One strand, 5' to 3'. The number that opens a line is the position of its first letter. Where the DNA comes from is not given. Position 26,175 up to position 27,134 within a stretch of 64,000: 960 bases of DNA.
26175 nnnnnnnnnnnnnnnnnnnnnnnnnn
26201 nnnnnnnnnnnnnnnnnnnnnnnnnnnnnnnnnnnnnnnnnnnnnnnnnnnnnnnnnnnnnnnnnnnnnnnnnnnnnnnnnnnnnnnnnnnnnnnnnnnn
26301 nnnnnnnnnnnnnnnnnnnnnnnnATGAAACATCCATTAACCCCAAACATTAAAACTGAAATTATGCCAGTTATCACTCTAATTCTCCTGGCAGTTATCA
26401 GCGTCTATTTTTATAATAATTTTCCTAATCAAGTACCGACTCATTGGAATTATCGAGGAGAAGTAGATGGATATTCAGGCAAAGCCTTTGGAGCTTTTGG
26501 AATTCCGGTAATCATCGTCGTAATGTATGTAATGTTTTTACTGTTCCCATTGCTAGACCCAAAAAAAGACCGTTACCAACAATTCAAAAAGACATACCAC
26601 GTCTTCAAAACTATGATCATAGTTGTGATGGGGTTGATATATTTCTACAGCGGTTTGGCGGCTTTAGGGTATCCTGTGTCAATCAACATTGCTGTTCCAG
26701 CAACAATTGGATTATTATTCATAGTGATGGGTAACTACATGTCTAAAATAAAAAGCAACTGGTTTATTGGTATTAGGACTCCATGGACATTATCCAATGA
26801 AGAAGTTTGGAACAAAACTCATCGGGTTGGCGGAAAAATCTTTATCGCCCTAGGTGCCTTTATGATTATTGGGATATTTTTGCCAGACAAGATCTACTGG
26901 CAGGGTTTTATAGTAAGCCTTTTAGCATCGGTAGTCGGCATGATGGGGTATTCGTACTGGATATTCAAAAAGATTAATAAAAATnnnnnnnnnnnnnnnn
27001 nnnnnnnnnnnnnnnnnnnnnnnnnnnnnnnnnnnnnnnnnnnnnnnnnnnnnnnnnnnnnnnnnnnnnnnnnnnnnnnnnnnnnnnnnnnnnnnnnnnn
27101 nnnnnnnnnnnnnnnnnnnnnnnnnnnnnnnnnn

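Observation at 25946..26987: sdpR/sdpI-like autorepressor-immunity pair with a promoter-overlapping palindromic operator, and no cognate toxin gene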

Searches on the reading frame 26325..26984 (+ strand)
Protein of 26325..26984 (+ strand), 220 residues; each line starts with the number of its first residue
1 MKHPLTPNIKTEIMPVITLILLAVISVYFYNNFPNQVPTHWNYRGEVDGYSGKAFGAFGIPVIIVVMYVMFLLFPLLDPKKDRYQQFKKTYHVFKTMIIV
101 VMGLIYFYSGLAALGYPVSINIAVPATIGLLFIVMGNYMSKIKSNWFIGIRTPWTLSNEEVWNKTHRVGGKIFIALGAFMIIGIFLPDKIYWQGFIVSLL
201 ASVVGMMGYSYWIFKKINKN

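Call 6: search_protein_families(library=pfam, proteins=[window:26325-26984:+], max_evalue=0.01)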
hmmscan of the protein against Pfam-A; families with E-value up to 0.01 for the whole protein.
window:26325-26984:+ (220 aa): 4 families
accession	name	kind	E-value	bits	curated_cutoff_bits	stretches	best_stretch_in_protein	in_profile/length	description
PF13630.11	SdpI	-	5.7e-21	74.9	28.2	1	141-210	1-71/71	SdpI/YfhL protein family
PF07853.16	DUF1648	-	2.2e-17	62.9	28.7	1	18-64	2-48/49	Domain of unknown function (DUF1648)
PF14143.11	YrhC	-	0.0029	18.1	27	1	172-219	16-63/72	YrhC-like protein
PF02937.20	COX6C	-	0.003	18.1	22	0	62-92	23-53/70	Cytochrome c oxidase subunit VIc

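Call 7: search_protein_families(library=ncbifam, proteins=[window:26325-26984:+], max_evalue=0.01)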
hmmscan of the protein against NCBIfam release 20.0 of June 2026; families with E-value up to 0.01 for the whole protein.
window:26325-26984:+ (220 aa): 0 families

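Call 11: find_encoding_contigs(protein=window:26325-26984:+, flank=10000, max_places=6)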
Protein window:26325-26984:+ (220 aa): no gene with exactly this product is on record in the collection.

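Call 12: find_homologous_proteins(query=window:26325-26984:+)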
Query window:26325-26984:+ (220 aa): 2913 proteins with E <= 0.001 among 3734 candidates; the best 120 are listed.
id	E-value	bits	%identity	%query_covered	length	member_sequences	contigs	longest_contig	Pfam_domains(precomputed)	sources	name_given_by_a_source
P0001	7.3e-142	489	100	100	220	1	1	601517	PF13630.12,PF07853.17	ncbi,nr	ncbi:MAG: SdpI family protein [Candidatus Buchananbacteria bacterium]|nr:SdpI family protein [Candid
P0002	8.3e-106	371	70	100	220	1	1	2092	PF13630.12,PF07853.17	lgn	-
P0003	1.0e-105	371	69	100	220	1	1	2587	PF13630.12,PF07853.17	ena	-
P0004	4.3e-95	336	68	100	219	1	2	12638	PF13630.12,PF07853.17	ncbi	-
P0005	5.1e-91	323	63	100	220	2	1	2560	PF13630.12,PF07853.17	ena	-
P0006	8.3e-86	306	60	100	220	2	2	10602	PF13630.12,PF07853.17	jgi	-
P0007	1.6e-85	305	59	99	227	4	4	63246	PF13630.12,PF07853.17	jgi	-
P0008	1.8e-85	304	60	100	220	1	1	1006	PF13630.12,PF07853.17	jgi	-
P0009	2.1e-85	304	60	100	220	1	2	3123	PF13630.12,PF07853.17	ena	-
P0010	1.1e-83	299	59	97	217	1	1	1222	PF13630.12,PF07853.17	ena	-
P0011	1.1e-83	299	59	100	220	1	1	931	PF13630.12,PF07853.17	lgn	-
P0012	1.6e-83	298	58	100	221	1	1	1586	PF13630.12,PF07853.17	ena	-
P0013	2.0e-83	298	60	100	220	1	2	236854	PF13630.12,PF07853.17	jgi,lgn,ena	-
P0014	2.8e-83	297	60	100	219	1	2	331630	PF13630.12,PF07853.17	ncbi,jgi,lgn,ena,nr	ncbi:MAG: SdpI family protein [Patescibacteria group bacterium]|jgi:uncharacterized membrane protein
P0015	4.0e-82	293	58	100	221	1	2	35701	PF13630.12,PF07853.17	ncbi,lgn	-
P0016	1.9e-81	291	55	100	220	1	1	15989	PF13630.12,PF07853.17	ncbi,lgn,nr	ncbi:MAG: SdpI family protein [Candidatus Buchananbacteria bacterium]|nr:SdpI family protein [Candid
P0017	5.8e-81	290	56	100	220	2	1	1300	PF13630.12,PF07853.17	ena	-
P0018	1.8e-80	288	56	100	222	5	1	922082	PF13630.12,PF07853.17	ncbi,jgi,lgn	ncbi:MAG: SdpI family protein [Patescibacteria group bacterium]|jgi:uncharacterized membrane protein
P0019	2.0e-80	288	57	99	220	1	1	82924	PF13630.12,PF07853.17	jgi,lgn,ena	-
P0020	2.1e-80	288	57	100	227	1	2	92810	PF13630.12,PF07853.17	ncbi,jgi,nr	ncbi:SdpI family protein [Candidatus Parcubacteria bacterium]|nr:MAG: SdpI family protein [Candidatu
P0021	7.0e-80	286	56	99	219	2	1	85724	PF13630.12,PF07853.17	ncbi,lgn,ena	ncbi:MAG: SdpI family protein [Candidatus Buchananbacteria bacterium]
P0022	7.8e-80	286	55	100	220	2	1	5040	PF13630.12,PF07853.17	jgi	-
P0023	9.6e-80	286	57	100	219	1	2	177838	PF13630.12,PF07853.17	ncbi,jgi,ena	ncbi:MAG: SdpI family protein [Patescibacteria group bacterium]|jgi:uncharacterized membrane protein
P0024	2.2e-79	285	58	100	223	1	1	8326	PF13630.12,PF07853.17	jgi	-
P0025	5.2e-79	283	57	100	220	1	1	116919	PF13630.12,PF07853.17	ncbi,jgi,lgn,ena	ncbi:MAG: SdpI family protein [Patescibacteria group bacterium]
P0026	9.9e-79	282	54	99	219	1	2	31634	PF13630.12,PF07853.17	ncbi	-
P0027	1.6e-78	282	55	100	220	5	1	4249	PF13630.12,PF07853.17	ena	-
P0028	9.7e-78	279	56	100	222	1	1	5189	PF13630.12,PF07853.17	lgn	-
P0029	1.5e-77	279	56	100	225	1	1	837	PF13630.12,PF07853.17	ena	-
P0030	1.7e-77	278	57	100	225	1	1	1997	PF13630.12,PF07853.17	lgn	-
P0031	2.5e-77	278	55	100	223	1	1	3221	PF13630.12,PF07853.17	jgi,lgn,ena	-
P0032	1.8e-76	275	54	99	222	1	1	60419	PF13630.12,PF07853.17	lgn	-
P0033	2.7e-76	274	54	100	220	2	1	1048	PF13630.12,PF07853.17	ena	-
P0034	3.1e-76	274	58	95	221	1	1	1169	PF13630.12,PF07853.17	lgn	-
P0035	5.4e-76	273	53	100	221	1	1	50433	PF13630.12,PF07853.17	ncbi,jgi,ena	ncbi:MAG: SdpI family protein [Candidatus Buchananbacteria bacterium]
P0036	6.0e-76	273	55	100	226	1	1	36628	PF13630.12,PF07853.17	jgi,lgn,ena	-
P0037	6.1e-76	273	57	100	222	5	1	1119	PF13630.12,PF07853.17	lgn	-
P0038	1.5e-75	272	54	99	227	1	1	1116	PF13630.12,PF07853.17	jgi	jgi:uncharacterized membrane protein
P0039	1.6e-75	272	57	98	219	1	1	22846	PF13630.12,PF07853.17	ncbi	-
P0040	2.4e-75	271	54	99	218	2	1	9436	PF13630.12,PF07853.17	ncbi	-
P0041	3.0e-75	271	54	100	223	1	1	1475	PF13630.12,PF07853.17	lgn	-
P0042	3.0e-75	271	56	100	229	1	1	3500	PF13630.12,PF07853.17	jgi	jgi:uncharacterized membrane protein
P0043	3.7e-75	271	56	96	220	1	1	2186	PF13630.12,PF07853.17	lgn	-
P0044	4.3e-75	270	56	99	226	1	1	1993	PF13630.12,PF07853.17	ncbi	-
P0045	1.0e-74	269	55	100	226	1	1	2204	PF13630.12,PF07853.17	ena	-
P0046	1.0e-74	269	58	100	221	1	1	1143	PF13630.12,PF07853.17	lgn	-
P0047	1.3e-74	269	52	100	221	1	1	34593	PF13630.12,PF07853.17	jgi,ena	-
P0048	1.5e-74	269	54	100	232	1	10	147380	PF13630.12,PF07853.17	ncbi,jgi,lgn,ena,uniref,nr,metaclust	ncbi:MAG: hypothetical protein A2744_03545 [Candidatus Buchananbacteria bacterium RIFCSPHIGHO2_01_FU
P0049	1.8e-74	268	56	98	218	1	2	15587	PF13630.12,PF07853.17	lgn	-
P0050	2.4e-74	268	55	100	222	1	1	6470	PF13630.12,PF07853.17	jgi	-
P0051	3.7e-74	267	53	100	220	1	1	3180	PF13630.12,PF07853.17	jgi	jgi:uncharacterized membrane protein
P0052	6.3e-74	267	56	99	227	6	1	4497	PF13630.12,PF07853.17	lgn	-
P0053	1.0e-73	266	54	100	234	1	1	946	PF13630.12,PF07853.17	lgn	-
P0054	1.1e-73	266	54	100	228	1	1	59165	PF13630.12,PF07853.17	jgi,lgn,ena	-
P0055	1.8e-73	265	52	98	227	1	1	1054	PF13630.12,PF07853.17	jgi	jgi:uncharacterized membrane protein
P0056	2.0e-73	265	57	95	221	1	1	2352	PF13630.12,PF07853.17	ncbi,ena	-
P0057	2.3e-73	265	54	99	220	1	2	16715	PF13630.12,PF07853.17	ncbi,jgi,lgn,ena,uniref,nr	ncbi:hypothetical protein COV49_01035 [Candidatus Falkowbacteria bacterium CG11_big_fil_rev_8_21_14_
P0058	2.4e-73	265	56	100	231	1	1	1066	PF13630.12,PF07853.17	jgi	jgi:uncharacterized membrane protein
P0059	2.6e-73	265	52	99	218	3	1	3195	PF13630.12,PF07853.17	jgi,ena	-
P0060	2.7e-73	265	52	100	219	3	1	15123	PF13630.12,PF07853.17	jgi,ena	-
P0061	3.0e-73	264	57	98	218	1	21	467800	PF13630.12,PF07853.17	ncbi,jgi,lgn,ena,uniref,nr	ncbi:SdpI family protein [Candidatus Falkowbacteria bacterium]|uniref:DUF1648 domain-containing prot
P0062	4.8e-73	264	55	99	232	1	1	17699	PF13630.12,PF07853.17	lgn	-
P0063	4.9e-73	264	50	100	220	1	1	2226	PF13630.12,PF07853.17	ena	-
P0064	5.7e-73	264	55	100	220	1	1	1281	PF13630.12,PF07853.17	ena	-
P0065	8.4e-73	263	55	100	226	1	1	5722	PF13630.12,PF07853.17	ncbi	-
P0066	1.0e-72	263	55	100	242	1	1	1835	PF13630.12,PF07853.17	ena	-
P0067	1.1e-72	263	54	100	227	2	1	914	PF13630.12,PF07853.17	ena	-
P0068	1.1e-72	263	54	98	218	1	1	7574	PF13630.12,PF07853.17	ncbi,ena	-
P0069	1.1e-72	263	53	100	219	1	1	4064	PF13630.12,PF07853.17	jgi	-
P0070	1.3e-72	262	53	100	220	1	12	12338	PF13630.12,PF07853.17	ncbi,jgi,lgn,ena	-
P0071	1.3e-72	262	53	100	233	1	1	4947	PF13630.12,PF07853.17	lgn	-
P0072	1.3e-72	262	53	98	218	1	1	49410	PF13630.12,PF07853.17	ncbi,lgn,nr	ncbi:MAG: SdpI family protein [Candidatus Buchananbacteria bacterium]|nr:SdpI family protein [Candid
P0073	1.5e-72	262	54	98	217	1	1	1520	PF13630.12,PF07853.17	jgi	jgi:uncharacterized membrane protein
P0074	1.6e-72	262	53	100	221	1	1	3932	PF13630.12,PF07853.17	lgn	-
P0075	2.1e-72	262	55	99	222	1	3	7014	PF13630.12,PF07853.17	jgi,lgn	-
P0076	2.5e-72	261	52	100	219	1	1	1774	PF13630.12,PF07853.17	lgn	-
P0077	3.1e-72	261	54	100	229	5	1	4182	PF13630.12,PF07853.17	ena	-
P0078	3.3e-72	261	52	98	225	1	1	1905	PF13630.12,PF07853.17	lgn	-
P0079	4.5e-72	261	54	99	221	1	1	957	PF13630.12,PF07853.17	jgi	jgi:uncharacterized membrane protein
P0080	7.2e-72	260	50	100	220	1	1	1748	PF13630.12,PF07853.17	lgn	-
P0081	1.0e-71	259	49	100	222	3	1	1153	PF13630.12,PF07853.17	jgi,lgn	jgi:uncharacterized membrane protein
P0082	1.2e-71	259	55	100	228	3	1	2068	PF13630.12,PF07853.17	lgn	-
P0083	1.3e-71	259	55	99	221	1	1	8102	PF13630.12,PF07853.17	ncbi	ncbi:MAG: SdpI family protein [Patescibacteria group bacterium]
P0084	1.3e-71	259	55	99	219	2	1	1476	PF13630.12,PF07853.17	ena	-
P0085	1.4e-71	259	53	100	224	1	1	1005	PF13630.12,PF07853.17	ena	-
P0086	1.4e-71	259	53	100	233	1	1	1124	PF13630.12,PF07853.17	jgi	jgi:uncharacterized membrane protein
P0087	1.9e-71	259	53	99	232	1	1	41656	PF13630.12,PF07853.17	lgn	-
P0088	1.9e-71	259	54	100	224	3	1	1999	PF13630.12,PF07853.17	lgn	-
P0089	2.0e-71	259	51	97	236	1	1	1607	PF13630.12,PF07853.17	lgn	-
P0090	2.2e-71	258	52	97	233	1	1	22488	PF13630.12,PF07853.17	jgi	jgi:uncharacterized membrane protein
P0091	3.1e-71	258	53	100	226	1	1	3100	PF13630.12,PF07853.17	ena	-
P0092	3.2e-71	258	49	100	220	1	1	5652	PF13630.12,PF07853.17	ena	-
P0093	3.5e-71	258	51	100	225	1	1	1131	PF13630.12,PF07853.17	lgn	-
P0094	5.0e-71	257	53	99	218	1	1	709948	PF13630.12,PF07853.17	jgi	jgi:uncharacterized membrane protein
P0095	6.5e-71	257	52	100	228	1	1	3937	PF13630.12,PF07853.17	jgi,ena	-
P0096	7.1e-71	257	50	100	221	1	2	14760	PF13630.12,PF07853.17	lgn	-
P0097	8.1e-71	257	53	99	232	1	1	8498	PF13630.12,PF07853.17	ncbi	-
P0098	9.5e-71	256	54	100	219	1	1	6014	PF13630.12,PF07853.17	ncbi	-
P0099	1.1e-70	256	54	100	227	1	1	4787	PF13630.12,PF07853.17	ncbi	-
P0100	1.1e-70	256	52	100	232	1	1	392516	PF13630.12,PF07853.17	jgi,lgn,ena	-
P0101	1.9e-70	255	55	98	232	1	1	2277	PF13630.12,PF07853.17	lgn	-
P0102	2.0e-70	255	52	100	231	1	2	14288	PF13630.12,PF07853.17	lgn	-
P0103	2.7e-70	255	53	100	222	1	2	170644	PF13630.12,PF07853.17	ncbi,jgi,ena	ncbi:MAG: SdpI family protein [Patescibacteria group bacterium]|jgi:uncharacterized membrane protein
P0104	2.8e-70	255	52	100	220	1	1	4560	PF13630.12,PF07853.17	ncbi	-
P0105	3.2e-70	255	54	99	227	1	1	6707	PF13630.12,PF07853.17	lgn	-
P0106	3.3e-70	255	53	100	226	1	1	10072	PF13630.12,PF07853.17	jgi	-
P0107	3.5e-70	254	52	100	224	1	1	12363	PF13630.12,PF07853.17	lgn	-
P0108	3.6e-70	254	53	100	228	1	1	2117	PF13630.12,PF07853.17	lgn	-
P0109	3.6e-70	254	52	100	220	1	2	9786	PF13630.12,PF07853.17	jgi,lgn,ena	-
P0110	3.9e-70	254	52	100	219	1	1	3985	PF13630.12,PF07853.17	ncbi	-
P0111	3.9e-70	254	52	99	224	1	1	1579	PF13630.12,PF07853.17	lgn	-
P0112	5.0e-70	254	52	98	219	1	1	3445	PF13630.12,PF07853.17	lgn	-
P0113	5.0e-70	254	52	98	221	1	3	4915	PF13630.12,PF07853.17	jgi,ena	-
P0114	5.0e-70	254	54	100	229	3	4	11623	PF13630.12,PF07853.17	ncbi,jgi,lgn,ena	-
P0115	5.4e-70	254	52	100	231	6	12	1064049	PF13630.12,PF07853.17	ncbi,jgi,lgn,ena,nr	ncbi:MAG: Immunity protein SdpI [Parcubacteria group bacterium ADurb.Bin316]|nr:MAG: Immunity protei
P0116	9.2e-70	253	54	97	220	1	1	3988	PF13630.12,PF07853.17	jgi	-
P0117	9.4e-70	253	51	100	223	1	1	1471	PF13630.12,PF07853.17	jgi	jgi:uncharacterized membrane protein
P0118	9.5e-70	253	53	99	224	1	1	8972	PF13630.12,PF07853.17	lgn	-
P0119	1.0e-69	253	54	100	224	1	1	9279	PF13630.12,PF07853.17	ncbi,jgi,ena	ncbi:MAG: SdpI family protein [Candidatus Paceibacterota bacterium]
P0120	1.1e-69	253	50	99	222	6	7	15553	PF13630.12,PF07853.17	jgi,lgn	jgi:uncharacterized membrane protein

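Call 15: find_related_loci(query=A1, collection=genome_contigs, flank=4000)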
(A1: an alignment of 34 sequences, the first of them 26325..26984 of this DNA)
Query A1 (220 aa) in genome_contigs; peptide patterns used: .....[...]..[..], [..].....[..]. (x = any residue, [..] = any of these).
600 stretches matched a pattern (row limit reached: there are more); 572 encode a relative of the query (tblastn E <= 1e-3); the best 80 are kept; 80 distinct loci.
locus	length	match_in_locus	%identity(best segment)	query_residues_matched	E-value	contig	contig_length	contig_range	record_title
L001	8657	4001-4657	60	1-219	7e-88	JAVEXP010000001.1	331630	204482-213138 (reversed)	MAG: Patescibacteria group bacterium isolate BF4_175 NODE_29_length_331630_cov_8.884239_Biofilm4, whole genome shotgun s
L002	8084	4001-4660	55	1-220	3e-86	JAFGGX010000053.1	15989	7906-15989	MAG: Candidatus Buchananbacteria bacterium isolate Zod_Metabat.1414 k87_15004796, whole genome shotgun sequence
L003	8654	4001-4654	56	3-220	1e-83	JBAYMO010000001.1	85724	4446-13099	MAG: Candidatus Buchananbacteria bacterium isolate SO_2016_LW1_41 scaffold00131_LW64-88_2016, whole genome shotgun seque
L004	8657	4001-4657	56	1-220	7e-84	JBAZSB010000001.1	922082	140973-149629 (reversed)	MAG: Patescibacteria group bacterium isolate SO_2017_GW1_162 NODE_23_length_922082_cov_1.706351_OW334_2017, whole genome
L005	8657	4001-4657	57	1-219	2e-79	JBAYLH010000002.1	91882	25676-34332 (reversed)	MAG: Candidatus Buchananbacteria bacterium isolate SO_2016_GW1_99 scaffold00555_OW334_2016, whole genome shotgun sequenc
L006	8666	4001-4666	54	1-220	6e-79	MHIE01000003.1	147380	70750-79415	MAG: Candidatus Buchananbacteria bacterium RIFCSPHIGHO2_01_FULL_44_11 rifcsphigho2_01_scaffold_1150, whole genome shotgu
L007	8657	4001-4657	49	1-219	3e-75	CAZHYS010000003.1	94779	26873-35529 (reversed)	MAG TPA_asm: uncultured Gammaproteobacteria bacterium isolate SRP263991_co7_334 genome assembly, contig: NODE_136_length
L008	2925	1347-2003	53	1-220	7e-76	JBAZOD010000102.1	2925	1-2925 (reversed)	MAG: Patescibacteria group bacterium isolate SO_2017_LW4_86 scaffold_72072_c1_LW137-91_2017, whole genome shotgun sequen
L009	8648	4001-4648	57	1-216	1e-74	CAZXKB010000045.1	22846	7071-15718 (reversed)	MAG TPA_asm: uncultured Gammaproteobacteria bacterium isolate SRP185410_co1_438 genome assembly, contig: k141_1690039, w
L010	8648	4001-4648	53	4-219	2e-74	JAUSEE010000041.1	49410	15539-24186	MAG: Candidatus Buchananbacteria bacterium isolate E14_maxbin.167 E14_k141_1773674, whole genome shotgun sequence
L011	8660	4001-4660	52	1-220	2e-74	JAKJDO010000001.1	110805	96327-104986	MAG: Patescibacteria group bacterium isolate UR.bin108 UR_contig_237, whole genome shotgun sequence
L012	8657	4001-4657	54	1-220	4e-73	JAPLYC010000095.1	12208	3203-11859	MAG: Candidatus Parcubacteria bacterium isolate LacPavin_0920_SED3_MAG_40_21 LacPavin_0920_SED3_scaffold_1966035, whole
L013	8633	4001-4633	53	1-211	7e-73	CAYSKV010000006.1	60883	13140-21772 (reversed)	MAG TPA_asm: uncultured Gammaproteobacteria bacterium isolate binchicken_co154_6 genome assembly, contig: NODE_490_lengt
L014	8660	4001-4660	51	1-220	1e-72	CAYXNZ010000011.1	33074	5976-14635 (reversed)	MAG TPA_asm: uncultured Gammaproteobacteria bacterium isolate binchicken_co181_167 genome assembly, contig: NODE_1739_le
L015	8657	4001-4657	51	1-220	9e-73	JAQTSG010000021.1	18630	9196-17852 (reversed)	MAG: Patescibacteria group bacterium isolate STB_181 NODE_6812_length_18630_cov_3.243420_Sandtown_B, whole genome shotgu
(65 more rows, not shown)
